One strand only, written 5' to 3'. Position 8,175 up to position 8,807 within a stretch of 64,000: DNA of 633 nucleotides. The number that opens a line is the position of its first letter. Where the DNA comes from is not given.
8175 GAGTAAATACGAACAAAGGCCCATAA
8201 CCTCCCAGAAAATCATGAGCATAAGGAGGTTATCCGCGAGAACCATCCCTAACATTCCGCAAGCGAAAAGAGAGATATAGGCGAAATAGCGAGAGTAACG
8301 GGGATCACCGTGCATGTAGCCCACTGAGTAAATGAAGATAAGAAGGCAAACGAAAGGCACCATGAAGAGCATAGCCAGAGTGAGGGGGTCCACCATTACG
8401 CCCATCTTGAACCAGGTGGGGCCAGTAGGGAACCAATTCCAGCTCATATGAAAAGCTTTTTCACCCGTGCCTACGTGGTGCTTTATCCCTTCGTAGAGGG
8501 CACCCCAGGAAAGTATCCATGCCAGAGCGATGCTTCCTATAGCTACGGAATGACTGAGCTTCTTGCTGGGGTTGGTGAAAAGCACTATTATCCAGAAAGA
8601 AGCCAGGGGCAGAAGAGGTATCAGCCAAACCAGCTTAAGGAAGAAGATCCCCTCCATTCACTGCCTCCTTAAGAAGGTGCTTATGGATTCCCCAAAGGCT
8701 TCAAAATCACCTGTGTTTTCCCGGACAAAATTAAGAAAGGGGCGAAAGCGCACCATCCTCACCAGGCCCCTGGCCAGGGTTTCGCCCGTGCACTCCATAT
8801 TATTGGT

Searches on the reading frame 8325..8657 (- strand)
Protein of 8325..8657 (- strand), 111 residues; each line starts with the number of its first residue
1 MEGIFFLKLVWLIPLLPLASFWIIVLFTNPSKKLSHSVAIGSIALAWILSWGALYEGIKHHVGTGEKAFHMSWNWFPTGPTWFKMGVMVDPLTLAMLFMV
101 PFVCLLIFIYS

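Call 32: find_related_loci(query=window:8325-8657:-, collection=metagenome_contigs, flank=3000)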
Query seq(111 aa) (111 aa) in metagenome_contigs; peptide patterns used: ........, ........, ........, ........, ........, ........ (x = any residue, [..] = any of these).
184 stretches matched a pattern; 75 encode a relative of the query (tblastn E <= 1e-3); 75 distinct loci.
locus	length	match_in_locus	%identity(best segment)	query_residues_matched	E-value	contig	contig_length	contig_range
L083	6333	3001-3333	91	1-111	4e-67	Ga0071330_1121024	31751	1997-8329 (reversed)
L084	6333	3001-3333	90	1-111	3e-66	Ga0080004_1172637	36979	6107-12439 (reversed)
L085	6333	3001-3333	90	1-111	3e-66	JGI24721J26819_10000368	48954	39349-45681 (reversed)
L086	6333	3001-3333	89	1-111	1e-64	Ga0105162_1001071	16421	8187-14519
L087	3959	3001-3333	89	1-111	1e-64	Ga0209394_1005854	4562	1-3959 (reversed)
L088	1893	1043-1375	84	1-111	7e-64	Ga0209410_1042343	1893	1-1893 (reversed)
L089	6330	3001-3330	48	2-111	1e-29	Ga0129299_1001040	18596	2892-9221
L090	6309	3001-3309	55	8-111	2e-29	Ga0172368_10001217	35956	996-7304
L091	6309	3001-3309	50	8-111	4e-28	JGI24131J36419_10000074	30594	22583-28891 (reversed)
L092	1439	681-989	50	8-111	2e-28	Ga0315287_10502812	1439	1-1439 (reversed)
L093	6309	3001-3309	50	8-111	4e-28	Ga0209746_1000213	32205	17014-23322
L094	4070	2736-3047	51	7-111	8e-28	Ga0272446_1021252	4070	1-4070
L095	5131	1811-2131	50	5-111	2e-27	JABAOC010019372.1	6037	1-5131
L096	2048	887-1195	50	8-111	2e-27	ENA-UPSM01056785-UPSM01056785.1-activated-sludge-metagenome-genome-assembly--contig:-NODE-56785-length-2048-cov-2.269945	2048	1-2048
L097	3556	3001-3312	51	7-111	2e-27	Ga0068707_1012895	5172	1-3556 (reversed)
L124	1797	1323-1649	44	6-111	1e-22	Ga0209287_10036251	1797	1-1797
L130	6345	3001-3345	47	7-111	2e-22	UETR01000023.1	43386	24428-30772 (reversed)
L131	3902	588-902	48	7-111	3e-22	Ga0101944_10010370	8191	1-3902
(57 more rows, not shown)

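Call 38: search_protein_families(library=pfam, proteins=[L084:2187-2576:+, L084:2573-3001:+, L083:2178-2576:+, L083:2573-3001:+], max_evalue=0.01)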
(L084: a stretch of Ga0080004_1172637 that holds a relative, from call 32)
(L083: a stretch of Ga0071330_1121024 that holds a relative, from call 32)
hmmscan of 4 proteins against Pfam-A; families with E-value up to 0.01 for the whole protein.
L084:2187-2576:+ (129 aa): 2 families
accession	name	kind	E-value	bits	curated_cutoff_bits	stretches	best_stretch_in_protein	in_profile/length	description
PF18765.7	Polbeta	-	5.6e-18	65.3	26.9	1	9-99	2-93/93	Polymerase beta, Nucleotidyltransferase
PF01909.29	NTP_transf_2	-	2.3e-05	25.1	21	1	10-83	4-81/93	Nucleotidyltransferase domain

L084:2573-3001:+ (142 aa): 1 family
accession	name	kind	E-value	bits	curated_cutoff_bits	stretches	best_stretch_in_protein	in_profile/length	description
PF01934.22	HepT-like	-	4.5e-28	97.8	23.5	1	16-135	1-120/120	Ribonuclease HepT-like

L083:2178-2576:+ (132 aa): 2 families
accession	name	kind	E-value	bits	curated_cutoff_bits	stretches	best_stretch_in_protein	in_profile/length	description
PF18765.7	Polbeta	-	8.5e-16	58.3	26.9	1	12-102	2-93/93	Polymerase beta, Nucleotidyltransferase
PF01909.29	NTP_transf_2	-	0.00097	19.9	21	1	12-83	3-78/93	Nucleotidyltransferase domain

L083:2573-3001:+ (142 aa): 2 families
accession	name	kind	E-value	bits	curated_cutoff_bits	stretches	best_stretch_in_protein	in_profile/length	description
PF01934.22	HepT-like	-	6.6e-29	100.5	23.5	1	16-135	1-120/120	Ribonuclease HepT-like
PF20797.2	HepT-like_2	-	0.0039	17.7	27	1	84-138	51-106/110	HepT-like protein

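Call 55: search_protein_families(library=ncbifam, proteins=[L084:2187-2576:+, L084:2573-3001:+, L088:65-490:+, L088:487-834:+, L131:295-537:+, L124:859-1275:+, L130:2505-2891:+], max_evalue=0.001)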
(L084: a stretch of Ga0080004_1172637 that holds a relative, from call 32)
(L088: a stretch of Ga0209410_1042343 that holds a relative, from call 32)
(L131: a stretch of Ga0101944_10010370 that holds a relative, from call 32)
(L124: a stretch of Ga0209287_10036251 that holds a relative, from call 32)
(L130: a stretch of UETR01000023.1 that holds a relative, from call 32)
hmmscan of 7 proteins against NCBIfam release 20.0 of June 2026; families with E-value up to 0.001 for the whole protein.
L084:2187-2576:+ (129 aa): 1 family
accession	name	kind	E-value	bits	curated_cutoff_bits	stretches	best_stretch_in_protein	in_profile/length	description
NF047752.1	MntA_antitoxin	equivalog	4e-18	65.2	60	1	16-116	3-103/106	type VII toxin-antitoxin system MntA family adenylyltransferase antitoxin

L084:2573-3001:+ (142 aa): 1 family
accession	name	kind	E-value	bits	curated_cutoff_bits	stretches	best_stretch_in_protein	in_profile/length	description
NF047751.1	HepT_toxin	equivalog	4.9e-28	97.4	60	1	12-131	1-120/120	type VII toxin-antitoxin system HepT family RNase toxin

L088:65-490:+ (141 aa): 1 family
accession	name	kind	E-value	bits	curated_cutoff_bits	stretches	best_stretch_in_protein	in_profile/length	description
NF047752.1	MntA_antitoxin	equivalog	2.2e-14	53.2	60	1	46-125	25-102/106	type VII toxin-antitoxin system MntA family adenylyltransferase antitoxin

L088:487-834:+ (115 aa): 1 family
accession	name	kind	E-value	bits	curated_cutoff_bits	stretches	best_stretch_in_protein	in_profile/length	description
NF047751.1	HepT_toxin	equivalog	1.3e-06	28.3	60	1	15-86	2-73/120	type VII toxin-antitoxin system HepT family RNase toxin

L131:295-537:+ (80 aa): 0 families

L124:859-1275:+ (138 aa): 12 families
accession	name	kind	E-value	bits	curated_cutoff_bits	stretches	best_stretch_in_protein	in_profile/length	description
NF004396.0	PRK05753.1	equivalog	1.5e-41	141.4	109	1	2-137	3-136/137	nucleoside diphosphate kinase regulator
TIGR01462.1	greA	subfamily_domain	3.3e-22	79.2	139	1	22-126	46-150/151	transcription elongation factor GreA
NF001261.0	PRK00226.1-2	equivalog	3.4e-20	72.5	167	1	23-129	51-157/157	transcription elongation factor GreA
NF001263.0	PRK00226.1-4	equivalog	2.3e-18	66.6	145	1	25-126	56-157/160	transcription elongation factor GreA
NF001264.0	PRK00226.1-5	equivalog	2.5e-15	56.6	180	1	36-128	64-157/158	transcription elongation factor GreA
NF011309.0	PRK14720.1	equivalog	7.7e-14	50.8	714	1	26-126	800-900/906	transcription elongation factor GreA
NF002506.1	PRK01885.1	equivalog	8e-12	45.1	188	1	37-129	64-155/156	transcription elongation factor GreB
NF001260.0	PRK00226.1-1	equivalog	6.5e-10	38.9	234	1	37-123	67-153/160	transcription elongation factor GreA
NF004969.0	PRK06330.1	equivalog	5.4e-08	31.9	697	1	34-113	625-703/718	transcript cleavage factor/unknown domain fusion protein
TIGR01461.1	greB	equivalog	2.4e-07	30.6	171.05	1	37-129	64-155/156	transcription elongation factor GreB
NF004973.0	PRK06342.1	equivalog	1.3e-06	28.3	159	1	27-111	69-148/160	transcription elongation factor GreA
NF001262.0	PRK00226.1-3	equivalog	3.8e-05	23.5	161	1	22-124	52-155/165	transcription elongation factor GreA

L130:2505-2891:+ (128 aa): 0 families

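Call 56: find_homologous_proteins(query=L084:2573-3001:+, max_evalue=0.00001)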
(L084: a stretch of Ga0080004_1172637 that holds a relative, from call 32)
Query L084:2573-3001:+ (142 aa): 100 proteins with E <= 0.00001 among 135 candidates.
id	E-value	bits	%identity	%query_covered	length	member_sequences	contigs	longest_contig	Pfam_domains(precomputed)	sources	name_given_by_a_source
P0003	1.4e-85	302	99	100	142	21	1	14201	PF01934.23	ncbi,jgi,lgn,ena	jgi:uncharacterized protein YutE (UPF0331/DUF86 family)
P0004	7.4e-76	270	87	100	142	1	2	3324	PF01934.23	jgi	-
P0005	8.7e-76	270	87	100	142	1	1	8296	PF01934.23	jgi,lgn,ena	-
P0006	1.6e-75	269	87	100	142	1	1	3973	PF01934.23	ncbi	-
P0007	6.2e-72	258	86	100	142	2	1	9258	PF01934.23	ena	-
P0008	6.9e-62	225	72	100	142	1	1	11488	PF01934.23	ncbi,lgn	-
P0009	1.1e-61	225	71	100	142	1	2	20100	PF01934.23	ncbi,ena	-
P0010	8.9e-58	212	64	99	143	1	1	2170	PF01934.23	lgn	-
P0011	2.1e-57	211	62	99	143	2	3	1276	PF01934.23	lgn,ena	-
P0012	3.8e-57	210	63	98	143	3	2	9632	PF01934.23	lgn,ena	-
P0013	4.0e-57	210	62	99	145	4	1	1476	PF01934.23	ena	-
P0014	9.2e-57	209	64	99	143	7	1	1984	PF01934.23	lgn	-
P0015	1.3e-56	208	64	99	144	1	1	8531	PF01934.23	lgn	-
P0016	1.1e-55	205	62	97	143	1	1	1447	PF01934.23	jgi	jgi:uncharacterized protein YutE (UPF0331/DUF86 family)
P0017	2.6e-54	201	61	98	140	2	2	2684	PF01934.23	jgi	jgi:uncharacterized protein YutE (UPF0331/DUF86 family)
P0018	2.7e-54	201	62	98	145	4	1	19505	PF01934.23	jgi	jgi:uncharacterized protein YutE (UPF0331/DUF86 family)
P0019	2.8e-54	201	61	99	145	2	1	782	PF01934.23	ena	-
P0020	5.5e-54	200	60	99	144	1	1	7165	PF01934.23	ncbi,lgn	-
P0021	7.8e-54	199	63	96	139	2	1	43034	PF01934.23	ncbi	ncbi:MAG: type VII toxin-antitoxin system HepT family RNase toxin [Anaerolineae bacterium]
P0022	1.1e-53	199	60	99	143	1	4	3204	PF01934.23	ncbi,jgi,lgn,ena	jgi:uncharacterized protein YutE (UPF0331/DUF86 family)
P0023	5.4e-53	197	61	99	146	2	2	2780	PF01934.23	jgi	jgi:uncharacterized protein YutE (UPF0331/DUF86 family)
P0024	1.2e-52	195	65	93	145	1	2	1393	PF01934.23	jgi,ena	-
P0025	4.1e-52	194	58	100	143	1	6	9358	PF01934.23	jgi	jgi:uncharacterized protein YutE (UPF0331/DUF86 family)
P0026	3.0e-51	191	64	93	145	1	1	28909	PF01934.23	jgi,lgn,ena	-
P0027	6.2e-51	190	59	99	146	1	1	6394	PF01934.23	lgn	-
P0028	7.3e-51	190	61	96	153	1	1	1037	PF01934.23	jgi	jgi:uncharacterized protein YutE (UPF0331/DUF86 family)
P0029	8.3e-51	190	61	95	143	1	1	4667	PF01934.23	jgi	jgi:uncharacterized protein YutE (UPF0331/DUF86 family)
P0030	8.8e-51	189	58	100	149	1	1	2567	PF01934.23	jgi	-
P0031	9.0e-51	189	61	95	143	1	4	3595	PF01934.23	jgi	jgi:uncharacterized protein YutE (UPF0331/DUF86 family)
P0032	2.1e-50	188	60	99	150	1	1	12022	PF01934.23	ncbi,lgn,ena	-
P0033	2.9e-50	188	63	90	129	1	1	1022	PF01934.23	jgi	jgi:uncharacterized protein YutE (UPF0331/DUF86 family)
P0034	5.6e-50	187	59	99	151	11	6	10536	PF01934.23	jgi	jgi:uncharacterized protein YutE (UPF0331/DUF86 family)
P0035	7.6e-50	186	61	95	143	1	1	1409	PF01934.23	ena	-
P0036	1.4e-49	186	59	95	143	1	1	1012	PF01934.23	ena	-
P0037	1.7e-49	185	58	100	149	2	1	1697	PF01934.23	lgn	-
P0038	2.4e-49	185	59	99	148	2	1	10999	PF01934.23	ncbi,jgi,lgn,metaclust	metaclust:\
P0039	2.6e-49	185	58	99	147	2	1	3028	PF01934.23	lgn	-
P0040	3.2e-49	184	57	99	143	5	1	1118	PF01934.23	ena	-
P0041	3.5e-49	184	59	99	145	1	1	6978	PF01934.23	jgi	jgi:uncharacterized protein YutE (UPF0331/DUF86 family)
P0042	4.0e-49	184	58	96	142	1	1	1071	PF01934.23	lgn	-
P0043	5.2e-49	184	56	100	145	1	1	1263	PF01934.23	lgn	-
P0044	5.7e-49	184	59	99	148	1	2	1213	PF01934.23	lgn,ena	-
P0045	1.1e-48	183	57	99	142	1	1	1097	PF01934.23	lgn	-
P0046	1.3e-48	182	59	98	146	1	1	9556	PF01934.23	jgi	-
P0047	1.7e-48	182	57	99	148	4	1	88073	PF01934.23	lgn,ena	-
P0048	2.0e-48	182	58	100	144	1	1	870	PF01934.23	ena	-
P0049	6.0e-48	180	58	100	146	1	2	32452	PF01934.23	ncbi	-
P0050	1.8e-47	179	55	99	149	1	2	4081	PF01934.23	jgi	jgi:uncharacterized protein YutE (UPF0331/DUF86 family)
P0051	2.7e-47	178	56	98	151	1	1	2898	PF01934.23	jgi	jgi:uncharacterized protein YutE (UPF0331/DUF86 family)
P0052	3.1e-47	178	58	99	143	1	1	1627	PF01934.23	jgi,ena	-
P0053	3.9e-47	178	55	99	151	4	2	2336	PF01934.23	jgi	jgi:uncharacterized protein YutE (UPF0331/DUF86 family)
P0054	5.1e-47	177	55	98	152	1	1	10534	PF01934.23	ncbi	-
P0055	5.2e-47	177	56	99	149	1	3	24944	PF01934.23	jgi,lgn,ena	-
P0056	1.9e-46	175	61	95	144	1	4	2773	PF01934.23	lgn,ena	-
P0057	2.2e-46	175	57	94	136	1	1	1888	PF01934.23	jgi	jgi:uncharacterized protein YutE (UPF0331/DUF86 family)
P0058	3.4e-46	175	58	99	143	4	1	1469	PF01934.23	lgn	-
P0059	4.1e-46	174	57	99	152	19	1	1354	PF01934.23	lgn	-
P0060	1.1e-45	173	56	98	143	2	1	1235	PF01934.23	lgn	-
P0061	1.7e-45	172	54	100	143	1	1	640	PF01934.23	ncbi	-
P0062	2.0e-45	172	58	100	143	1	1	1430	PF01934.23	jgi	jgi:uncharacterized protein YutE (UPF0331/DUF86 family)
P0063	8.3e-45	170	52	99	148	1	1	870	PF01934.23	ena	-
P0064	1.3e-44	169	56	99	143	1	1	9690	PF01934.23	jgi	jgi:uncharacterized protein YutE (UPF0331/DUF86 family)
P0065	1.4e-44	169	54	99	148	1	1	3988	PF01934.23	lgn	-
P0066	3.2e-44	168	54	98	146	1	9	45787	PF01934.23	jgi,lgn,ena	-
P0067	9.2e-43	163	55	99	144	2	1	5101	PF01934.23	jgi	jgi:uncharacterized protein YutE (UPF0331/DUF86 family)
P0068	2.9e-42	162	53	99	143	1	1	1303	PF01934.23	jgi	-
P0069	3.4e-42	162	56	94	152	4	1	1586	PF01934.23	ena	-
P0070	3.7e-41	158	52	99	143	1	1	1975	PF01934.23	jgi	jgi:uncharacterized protein YutE (UPF0331/DUF86 family)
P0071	2.7e-40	156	48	99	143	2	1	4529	PF01934.23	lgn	-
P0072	5.5e-40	155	60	78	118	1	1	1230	PF01934.23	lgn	-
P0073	3.1e-37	146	47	96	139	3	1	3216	PF01934.23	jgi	-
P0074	6.5e-36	141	49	87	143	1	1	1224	PF01934.23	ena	-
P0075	7.7e-34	135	46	87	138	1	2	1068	PF01934.23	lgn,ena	-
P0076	2.0e-32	130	45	100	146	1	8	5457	PF01934.23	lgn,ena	-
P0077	2.2e-32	130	45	98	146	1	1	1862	PF01934.23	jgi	jgi:uncharacterized protein YutE (UPF0331/DUF86 family)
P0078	2.9e-32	130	45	99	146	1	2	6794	PF01934.23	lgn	-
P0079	3.0e-32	130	45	98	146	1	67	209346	PF01934.23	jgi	jgi:uncharacterized protein YutE (UPF0331/DUF86 family)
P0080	3.5e-32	129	45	99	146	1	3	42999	PF01934.23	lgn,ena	-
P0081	3.7e-32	129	45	98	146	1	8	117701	PF01934.23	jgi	jgi:uncharacterized protein YutE (UPF0331/DUF86 family)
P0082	4.1e-32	129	45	98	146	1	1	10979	PF01934.23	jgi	jgi:uncharacterized protein YutE (UPF0331/DUF86 family)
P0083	4.3e-32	129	45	96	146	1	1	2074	PF01934.23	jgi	jgi:uncharacterized protein YutE (UPF0331/DUF86 family)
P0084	5.1e-32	129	45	96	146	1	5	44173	PF01934.23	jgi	jgi:uncharacterized protein YutE (UPF0331/DUF86 family)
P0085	7.4e-32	128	45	98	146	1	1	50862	PF01934.23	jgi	jgi:uncharacterized protein YutE (UPF0331/DUF86 family)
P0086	7.7e-32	128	45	98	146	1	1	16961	PF01934.23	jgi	jgi:uncharacterized protein YutE (UPF0331/DUF86 family)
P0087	9.3e-32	128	61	67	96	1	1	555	PF01934.23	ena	-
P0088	1.4e-31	127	45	96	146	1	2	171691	PF01934.23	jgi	jgi:uncharacterized protein YutE (UPF0331/DUF86 family)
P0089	2.6e-31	126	44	98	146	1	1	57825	PF01934.23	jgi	jgi:uncharacterized protein YutE (UPF0331/DUF86 family)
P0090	3.0e-31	126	45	98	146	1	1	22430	PF01934.23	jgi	jgi:uncharacterized protein YutE (UPF0331/DUF86 family)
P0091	4.1e-31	126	45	98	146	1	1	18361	PF01934.23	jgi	jgi:uncharacterized protein YutE (UPF0331/DUF86 family)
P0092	5.4e-31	125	44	99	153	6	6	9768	PF01934.23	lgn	-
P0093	2.0e-30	124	45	96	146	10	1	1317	PF01934.23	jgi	jgi:uncharacterized protein YutE (UPF0331/DUF86 family)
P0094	8.0e-30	122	45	99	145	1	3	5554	PF01934.23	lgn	-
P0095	6.1e-28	116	42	96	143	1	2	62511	PF01934.23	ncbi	-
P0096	6.3e-28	116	37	98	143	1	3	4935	PF01934.23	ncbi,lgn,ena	-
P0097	1.3e-25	108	46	80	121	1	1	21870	PF01934.23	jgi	jgi:uncharacterized protein YutE (UPF0331/DUF86 family)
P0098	4.9e-23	100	37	98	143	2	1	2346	PF01934.23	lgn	-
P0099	5.3e-14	71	34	92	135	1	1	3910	PF01934.23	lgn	-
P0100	2.2e-13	69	33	96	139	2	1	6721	PF01934.23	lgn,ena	-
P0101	1.0e-8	53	34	96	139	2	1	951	PF01934.23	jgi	jgi:uncharacterized protein YutE (UPF0331/DUF86 family)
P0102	1.0e-6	47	30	89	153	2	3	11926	PF01934.23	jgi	-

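Call 57: find_encoding_contigs(protein=P0008, flank=4000, max_places=3)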
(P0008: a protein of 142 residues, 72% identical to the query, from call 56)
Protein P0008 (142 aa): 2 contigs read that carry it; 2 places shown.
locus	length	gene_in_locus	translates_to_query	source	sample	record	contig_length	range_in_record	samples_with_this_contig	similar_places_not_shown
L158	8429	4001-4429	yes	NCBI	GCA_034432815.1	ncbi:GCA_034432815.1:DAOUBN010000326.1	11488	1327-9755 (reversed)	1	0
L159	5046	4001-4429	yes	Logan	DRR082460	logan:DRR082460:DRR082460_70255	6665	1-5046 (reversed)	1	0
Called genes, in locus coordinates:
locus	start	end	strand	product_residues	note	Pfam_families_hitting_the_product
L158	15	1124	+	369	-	PF00374:NiFeSe_Hases (weak), PF00346:Complex1_49kDa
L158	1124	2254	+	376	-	PF00146:NADHdh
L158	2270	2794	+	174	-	PF13183:Fer4_8 (faint), PF13534:Fer4_17 (faint), PF12797:Fer4_2 (faint), PF13237:Fer4_10 (weak), PF14697:Fer4_21, PF12838:Fer4_7, PF13187:Fer4_9, PF00037:Fer4, +4 more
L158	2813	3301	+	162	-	PF00499:Oxidored_q3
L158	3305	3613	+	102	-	PF00420:Oxidored_q2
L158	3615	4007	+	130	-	PF01909:NTP_transf_2 (weak), PF18765:Polbeta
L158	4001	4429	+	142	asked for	PF01934:HepT-like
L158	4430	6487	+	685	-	PF00662:Proton_antipo_N, PF00361:Proton_antipo_M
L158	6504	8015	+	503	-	PF00361:Proton_antipo_M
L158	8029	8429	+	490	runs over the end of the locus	PF00361:Proton_antipo_M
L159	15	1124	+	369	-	PF00374:NiFeSe_Hases (weak), PF00346:Complex1_49kDa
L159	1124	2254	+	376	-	PF00146:NADHdh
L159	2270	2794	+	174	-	PF13183:Fer4_8 (faint), PF13534:Fer4_17 (faint), PF12797:Fer4_2 (faint), PF13237:Fer4_10 (weak), PF14697:Fer4_21, PF12838:Fer4_7, PF13187:Fer4_9, PF00037:Fer4, +4 more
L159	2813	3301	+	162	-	PF00499:Oxidored_q3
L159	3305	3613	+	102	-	PF00420:Oxidored_q2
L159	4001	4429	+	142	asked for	PF01934:HepT-like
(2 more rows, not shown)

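Call 58: find_encoding_contigs(protein=P0009, flank=4000, max_places=3)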
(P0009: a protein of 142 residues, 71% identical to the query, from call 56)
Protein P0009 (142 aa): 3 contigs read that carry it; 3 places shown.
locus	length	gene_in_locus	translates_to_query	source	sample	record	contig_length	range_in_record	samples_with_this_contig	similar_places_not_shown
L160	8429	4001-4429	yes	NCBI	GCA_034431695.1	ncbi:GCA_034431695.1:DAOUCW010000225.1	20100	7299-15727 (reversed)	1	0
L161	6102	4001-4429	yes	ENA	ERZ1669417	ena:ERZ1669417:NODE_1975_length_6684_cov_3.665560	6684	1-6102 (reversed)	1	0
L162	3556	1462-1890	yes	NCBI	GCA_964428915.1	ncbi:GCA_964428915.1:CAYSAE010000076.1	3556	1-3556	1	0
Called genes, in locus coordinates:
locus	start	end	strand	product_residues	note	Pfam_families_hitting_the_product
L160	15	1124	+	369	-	PF00374:NiFeSe_Hases (weak), PF00346:Complex1_49kDa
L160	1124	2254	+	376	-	PF00146:NADHdh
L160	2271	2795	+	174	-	PF13183:Fer4_8 (faint), PF13534:Fer4_17 (faint), PF13237:Fer4_10 (weak), PF14697:Fer4_21, PF00037:Fer4 (weak), PF12838:Fer4_7, PF13187:Fer4_9, PF00037:Fer4, +5 more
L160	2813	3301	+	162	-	PF00499:Oxidored_q3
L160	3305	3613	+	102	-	PF00420:Oxidored_q2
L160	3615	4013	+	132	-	PF01909:NTP_transf_2 (weak), PF18765:Polbeta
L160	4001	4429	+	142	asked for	PF01934:HepT-like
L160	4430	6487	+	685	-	PF00662:Proton_antipo_N, PF00361:Proton_antipo_M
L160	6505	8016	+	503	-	PF00361:Proton_antipo_M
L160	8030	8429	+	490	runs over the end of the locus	PF00361:Proton_antipo_M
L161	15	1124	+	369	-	PF00374:NiFeSe_Hases (weak), PF00346:Complex1_49kDa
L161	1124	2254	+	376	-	PF00146:NADHdh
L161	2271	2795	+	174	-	PF13183:Fer4_8 (faint), PF13534:Fer4_17 (faint), PF13237:Fer4_10 (weak), PF14697:Fer4_21, PF00037:Fer4 (weak), PF12838:Fer4_7, PF13187:Fer4_9, PF00037:Fer4, +5 more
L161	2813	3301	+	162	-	PF00499:Oxidored_q3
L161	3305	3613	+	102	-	PF00420:Oxidored_q2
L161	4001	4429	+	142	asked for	PF01934:HepT-like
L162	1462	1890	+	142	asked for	PF01934:HepT-like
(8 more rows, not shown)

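Call 59: find_encoding_contigs(protein=P0005, flank=4000, max_places=3)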
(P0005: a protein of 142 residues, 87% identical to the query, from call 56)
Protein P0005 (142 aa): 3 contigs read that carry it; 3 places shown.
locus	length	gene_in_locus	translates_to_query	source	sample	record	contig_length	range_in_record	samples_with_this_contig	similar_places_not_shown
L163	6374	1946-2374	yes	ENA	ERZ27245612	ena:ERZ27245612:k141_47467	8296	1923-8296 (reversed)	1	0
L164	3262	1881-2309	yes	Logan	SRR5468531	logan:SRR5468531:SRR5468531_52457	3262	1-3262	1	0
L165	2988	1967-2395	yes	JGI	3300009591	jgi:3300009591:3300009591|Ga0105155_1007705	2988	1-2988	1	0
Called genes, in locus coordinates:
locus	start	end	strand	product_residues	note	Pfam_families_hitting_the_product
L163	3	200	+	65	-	?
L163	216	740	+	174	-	PF13183:Fer4_8 (faint), PF13534:Fer4_17 (faint), PF13237:Fer4_10 (weak), PF14697:Fer4_21, PF00037:Fer4 (weak), PF12838:Fer4_7, PF13187:Fer4_9, PF00037:Fer4, +5 more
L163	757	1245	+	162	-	PF00499:Oxidored_q3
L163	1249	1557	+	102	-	PF00420:Oxidored_q2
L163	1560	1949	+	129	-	PF18765:Polbeta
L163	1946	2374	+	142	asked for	PF01934:HepT-like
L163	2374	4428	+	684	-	PF00662:Proton_antipo_N, PF00361:Proton_antipo_M, PF01010:Proton_antipo_C (faint)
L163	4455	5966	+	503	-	PF00361:Proton_antipo_M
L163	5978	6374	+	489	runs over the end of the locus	PF00361:Proton_antipo_M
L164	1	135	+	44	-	?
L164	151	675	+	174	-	PF13183:Fer4_8 (faint), PF13534:Fer4_17 (faint), PF13237:Fer4_10 (weak), PF14697:Fer4_21, PF00037:Fer4 (weak), PF12838:Fer4_7, PF13187:Fer4_9, PF00037:Fer4, +5 more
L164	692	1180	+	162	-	PF00499:Oxidored_q3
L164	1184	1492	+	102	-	PF00420:Oxidored_q2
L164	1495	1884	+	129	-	PF18765:Polbeta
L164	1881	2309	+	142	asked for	PF01934:HepT-like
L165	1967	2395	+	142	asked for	PF01934:HepT-like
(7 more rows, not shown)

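Call 76: find_encoding_contigs(protein=P0021, flank=3000, max_places=2)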
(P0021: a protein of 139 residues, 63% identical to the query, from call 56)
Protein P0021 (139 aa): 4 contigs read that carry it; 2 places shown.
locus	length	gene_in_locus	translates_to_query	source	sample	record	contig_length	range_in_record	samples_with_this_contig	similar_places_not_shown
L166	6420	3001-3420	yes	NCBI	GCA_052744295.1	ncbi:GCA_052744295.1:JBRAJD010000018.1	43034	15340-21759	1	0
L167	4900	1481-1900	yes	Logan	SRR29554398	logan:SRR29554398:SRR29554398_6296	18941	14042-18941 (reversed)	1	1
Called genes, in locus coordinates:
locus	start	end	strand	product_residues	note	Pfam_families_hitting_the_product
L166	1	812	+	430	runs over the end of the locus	PF01476:LysM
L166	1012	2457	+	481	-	PF07691:PA14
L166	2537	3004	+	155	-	PF18765:Polbeta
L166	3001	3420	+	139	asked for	PF01934:HepT-like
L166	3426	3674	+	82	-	-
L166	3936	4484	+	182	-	PF14385:DUF4416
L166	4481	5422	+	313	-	PF00483:NTP_transferase, PF12804:NTP_transf_3, PF25084:LbH_EIF2B (weak), PF25087:GMPPB_C, PF00132:Hexapep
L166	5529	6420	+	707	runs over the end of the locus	PF01590:GAF, PF13185:GAF_2, PF13492:GAF_3, PF01590:GAF, PF13185:GAF_2, PF13492:GAF_3, PF00989:PAS, PF08448:PAS_4, +6 more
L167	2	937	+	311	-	?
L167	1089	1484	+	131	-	PF18765:Polbeta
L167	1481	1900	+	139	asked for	PF01934:HepT-like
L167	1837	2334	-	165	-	-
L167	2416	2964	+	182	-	PF14385:DUF4416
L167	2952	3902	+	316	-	PF00483:NTP_transferase, PF12804:NTP_transf_3, PF25084:LbH_EIF2B (weak), PF25087:GMPPB_C, PF00132:Hexapep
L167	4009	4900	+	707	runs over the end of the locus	PF01590:GAF, PF13185:GAF_2, PF13492:GAF_3, PF01590:GAF, PF13185:GAF_2, PF13492:GAF_3, PF00989:PAS, PF08448:PAS_4, +6 more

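Call 77: find_encoding_contigs(protein=P0018, flank=3000, max_places=2)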
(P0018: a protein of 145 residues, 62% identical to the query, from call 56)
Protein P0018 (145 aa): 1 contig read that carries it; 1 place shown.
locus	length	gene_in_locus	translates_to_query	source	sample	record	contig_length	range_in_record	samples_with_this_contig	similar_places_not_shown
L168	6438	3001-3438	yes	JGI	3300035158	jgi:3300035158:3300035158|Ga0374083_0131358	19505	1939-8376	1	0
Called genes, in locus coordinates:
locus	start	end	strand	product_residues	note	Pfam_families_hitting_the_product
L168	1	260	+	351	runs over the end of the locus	PF02481:DNA_processg_A, PF18306:LDcluster4 (faint), PF17782:WHD_DprA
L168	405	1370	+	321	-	PF00483:NTP_transferase, PF22640:ManC_GMP_beta-helix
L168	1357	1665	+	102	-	PF18929:DUF5678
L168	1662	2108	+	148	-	PF13650:Asp_protease_2 (faint)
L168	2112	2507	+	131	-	PF01909:NTP_transf_2, PF18765:Polbeta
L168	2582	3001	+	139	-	PF01909:NTP_transf_2 (weak), PF18765:Polbeta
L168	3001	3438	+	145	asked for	PF01934:HepT-like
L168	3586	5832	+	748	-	PF01751:Toprim, PF01131:Topoisom_bac, PF01396:Zn_ribbon_Top1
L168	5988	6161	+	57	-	-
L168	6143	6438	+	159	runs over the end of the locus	-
